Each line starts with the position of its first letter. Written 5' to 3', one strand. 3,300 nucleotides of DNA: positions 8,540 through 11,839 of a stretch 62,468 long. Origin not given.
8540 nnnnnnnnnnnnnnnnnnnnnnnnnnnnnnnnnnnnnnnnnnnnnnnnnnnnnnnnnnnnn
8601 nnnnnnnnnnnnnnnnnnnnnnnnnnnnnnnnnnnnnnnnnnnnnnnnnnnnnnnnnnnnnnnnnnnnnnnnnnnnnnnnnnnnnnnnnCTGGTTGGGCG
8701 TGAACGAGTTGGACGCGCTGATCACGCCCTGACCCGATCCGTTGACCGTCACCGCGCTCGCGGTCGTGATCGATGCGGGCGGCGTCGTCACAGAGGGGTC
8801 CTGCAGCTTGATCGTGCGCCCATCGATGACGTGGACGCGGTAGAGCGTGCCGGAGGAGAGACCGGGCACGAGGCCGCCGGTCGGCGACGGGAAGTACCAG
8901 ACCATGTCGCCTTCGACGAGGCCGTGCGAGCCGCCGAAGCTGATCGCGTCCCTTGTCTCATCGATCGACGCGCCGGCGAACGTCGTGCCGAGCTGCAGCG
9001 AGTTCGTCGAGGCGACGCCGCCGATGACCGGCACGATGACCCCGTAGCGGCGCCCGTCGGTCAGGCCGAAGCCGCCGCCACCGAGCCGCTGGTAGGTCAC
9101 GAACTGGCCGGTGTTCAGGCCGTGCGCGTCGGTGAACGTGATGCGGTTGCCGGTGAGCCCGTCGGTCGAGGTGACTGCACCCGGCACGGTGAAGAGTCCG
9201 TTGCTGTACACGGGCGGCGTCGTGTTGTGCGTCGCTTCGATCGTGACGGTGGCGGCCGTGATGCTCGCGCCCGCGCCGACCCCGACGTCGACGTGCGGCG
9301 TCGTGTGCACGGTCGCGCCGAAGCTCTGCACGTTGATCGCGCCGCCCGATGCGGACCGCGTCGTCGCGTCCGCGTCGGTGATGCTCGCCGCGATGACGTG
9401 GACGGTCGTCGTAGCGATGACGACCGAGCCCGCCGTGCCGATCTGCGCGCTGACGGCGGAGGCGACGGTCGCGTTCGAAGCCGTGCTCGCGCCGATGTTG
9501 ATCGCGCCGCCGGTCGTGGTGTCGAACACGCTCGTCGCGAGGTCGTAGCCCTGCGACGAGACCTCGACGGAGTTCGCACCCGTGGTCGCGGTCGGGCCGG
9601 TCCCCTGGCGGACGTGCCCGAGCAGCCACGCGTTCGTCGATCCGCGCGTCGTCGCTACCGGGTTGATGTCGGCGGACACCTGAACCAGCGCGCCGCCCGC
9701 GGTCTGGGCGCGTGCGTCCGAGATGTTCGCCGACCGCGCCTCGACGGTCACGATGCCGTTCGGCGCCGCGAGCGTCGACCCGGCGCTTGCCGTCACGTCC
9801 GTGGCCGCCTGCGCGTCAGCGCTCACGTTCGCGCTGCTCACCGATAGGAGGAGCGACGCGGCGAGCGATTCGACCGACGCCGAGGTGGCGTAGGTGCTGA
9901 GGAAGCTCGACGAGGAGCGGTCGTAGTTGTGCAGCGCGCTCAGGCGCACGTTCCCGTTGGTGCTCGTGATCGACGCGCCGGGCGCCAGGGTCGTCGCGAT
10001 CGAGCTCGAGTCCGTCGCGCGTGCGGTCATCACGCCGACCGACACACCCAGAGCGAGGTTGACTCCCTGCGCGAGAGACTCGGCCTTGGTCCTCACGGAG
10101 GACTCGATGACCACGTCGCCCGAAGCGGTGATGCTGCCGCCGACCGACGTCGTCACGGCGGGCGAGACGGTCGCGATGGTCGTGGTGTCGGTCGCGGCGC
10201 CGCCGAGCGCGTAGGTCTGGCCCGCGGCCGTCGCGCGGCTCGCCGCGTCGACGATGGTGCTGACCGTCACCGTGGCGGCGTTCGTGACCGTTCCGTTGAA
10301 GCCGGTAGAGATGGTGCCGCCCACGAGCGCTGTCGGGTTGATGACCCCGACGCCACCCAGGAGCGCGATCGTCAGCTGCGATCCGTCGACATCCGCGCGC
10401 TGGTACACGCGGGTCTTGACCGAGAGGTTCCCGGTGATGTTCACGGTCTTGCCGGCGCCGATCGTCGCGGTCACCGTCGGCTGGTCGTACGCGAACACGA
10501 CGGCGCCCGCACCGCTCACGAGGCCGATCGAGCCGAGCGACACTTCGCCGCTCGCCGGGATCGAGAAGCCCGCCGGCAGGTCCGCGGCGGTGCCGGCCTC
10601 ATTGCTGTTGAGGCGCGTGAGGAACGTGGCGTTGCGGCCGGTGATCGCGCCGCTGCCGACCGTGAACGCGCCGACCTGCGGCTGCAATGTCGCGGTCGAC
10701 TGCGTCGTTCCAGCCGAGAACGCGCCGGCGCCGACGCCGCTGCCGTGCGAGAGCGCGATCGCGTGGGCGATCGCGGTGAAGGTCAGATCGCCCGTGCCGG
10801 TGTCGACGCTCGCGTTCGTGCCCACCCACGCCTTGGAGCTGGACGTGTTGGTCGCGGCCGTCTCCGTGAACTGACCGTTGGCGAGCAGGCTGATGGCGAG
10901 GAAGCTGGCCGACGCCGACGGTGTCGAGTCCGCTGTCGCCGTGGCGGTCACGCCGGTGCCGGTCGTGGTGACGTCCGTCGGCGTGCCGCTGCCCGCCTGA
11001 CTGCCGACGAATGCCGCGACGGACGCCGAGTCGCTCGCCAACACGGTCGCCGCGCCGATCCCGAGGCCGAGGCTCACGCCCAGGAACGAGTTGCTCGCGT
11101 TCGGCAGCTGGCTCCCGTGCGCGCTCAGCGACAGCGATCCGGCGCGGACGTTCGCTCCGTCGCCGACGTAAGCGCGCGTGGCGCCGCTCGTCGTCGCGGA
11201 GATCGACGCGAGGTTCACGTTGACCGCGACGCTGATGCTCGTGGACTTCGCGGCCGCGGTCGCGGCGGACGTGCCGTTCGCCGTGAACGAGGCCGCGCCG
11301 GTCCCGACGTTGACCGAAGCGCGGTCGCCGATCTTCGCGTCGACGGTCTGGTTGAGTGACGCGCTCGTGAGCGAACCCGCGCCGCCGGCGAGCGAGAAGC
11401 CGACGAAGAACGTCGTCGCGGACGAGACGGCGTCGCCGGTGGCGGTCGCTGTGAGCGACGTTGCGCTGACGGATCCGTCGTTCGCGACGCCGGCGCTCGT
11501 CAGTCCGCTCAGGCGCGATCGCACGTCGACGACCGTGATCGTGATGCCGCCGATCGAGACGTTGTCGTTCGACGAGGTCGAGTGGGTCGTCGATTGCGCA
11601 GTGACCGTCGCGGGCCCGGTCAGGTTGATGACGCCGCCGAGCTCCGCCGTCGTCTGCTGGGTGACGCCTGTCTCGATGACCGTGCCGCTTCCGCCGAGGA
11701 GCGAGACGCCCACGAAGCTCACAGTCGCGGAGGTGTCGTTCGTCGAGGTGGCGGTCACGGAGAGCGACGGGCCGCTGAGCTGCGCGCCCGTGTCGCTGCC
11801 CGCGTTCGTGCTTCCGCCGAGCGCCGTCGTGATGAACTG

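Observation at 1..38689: An ORF of at least 12,896 codons that the ORF track cannot show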

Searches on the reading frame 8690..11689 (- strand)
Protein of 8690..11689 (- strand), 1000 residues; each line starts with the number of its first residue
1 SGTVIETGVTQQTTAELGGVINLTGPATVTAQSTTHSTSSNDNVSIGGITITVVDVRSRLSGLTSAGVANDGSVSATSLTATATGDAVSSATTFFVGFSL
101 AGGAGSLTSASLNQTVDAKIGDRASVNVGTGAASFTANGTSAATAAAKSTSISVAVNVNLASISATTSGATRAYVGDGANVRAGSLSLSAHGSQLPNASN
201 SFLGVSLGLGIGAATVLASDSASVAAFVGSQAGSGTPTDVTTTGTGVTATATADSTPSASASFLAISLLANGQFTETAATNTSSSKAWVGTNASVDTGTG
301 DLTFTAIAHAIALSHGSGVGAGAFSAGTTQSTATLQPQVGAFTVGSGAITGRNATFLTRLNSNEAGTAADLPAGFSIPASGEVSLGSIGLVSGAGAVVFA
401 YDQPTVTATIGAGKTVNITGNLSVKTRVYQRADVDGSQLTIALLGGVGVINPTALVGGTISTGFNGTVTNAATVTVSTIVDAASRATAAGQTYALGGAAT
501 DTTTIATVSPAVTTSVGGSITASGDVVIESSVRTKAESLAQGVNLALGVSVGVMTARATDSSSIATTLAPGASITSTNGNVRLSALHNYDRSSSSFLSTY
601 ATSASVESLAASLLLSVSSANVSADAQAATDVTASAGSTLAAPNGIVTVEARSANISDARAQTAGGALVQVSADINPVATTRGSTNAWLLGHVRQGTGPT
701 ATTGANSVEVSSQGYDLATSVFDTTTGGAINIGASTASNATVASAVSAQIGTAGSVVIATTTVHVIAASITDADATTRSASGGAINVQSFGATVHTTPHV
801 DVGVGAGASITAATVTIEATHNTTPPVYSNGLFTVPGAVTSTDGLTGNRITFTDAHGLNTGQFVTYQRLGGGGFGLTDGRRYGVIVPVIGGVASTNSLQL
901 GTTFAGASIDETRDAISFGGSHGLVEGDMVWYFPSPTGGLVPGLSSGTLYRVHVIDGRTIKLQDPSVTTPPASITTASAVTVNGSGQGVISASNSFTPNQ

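Call 5: search_protein_families(library=pfam, proteins=[window:8690-11689:-], max_evalue=0.01)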
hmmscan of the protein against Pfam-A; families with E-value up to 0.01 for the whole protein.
window:8690-11689:- (1000 aa): 0 families

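Call 13: search_protein_families(library=ncbifam, proteins=[window:8690-11689:-], max_evalue=0.01)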
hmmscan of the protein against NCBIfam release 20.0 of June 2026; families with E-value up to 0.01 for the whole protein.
window:8690-11689:- (1000 aa): 0 families
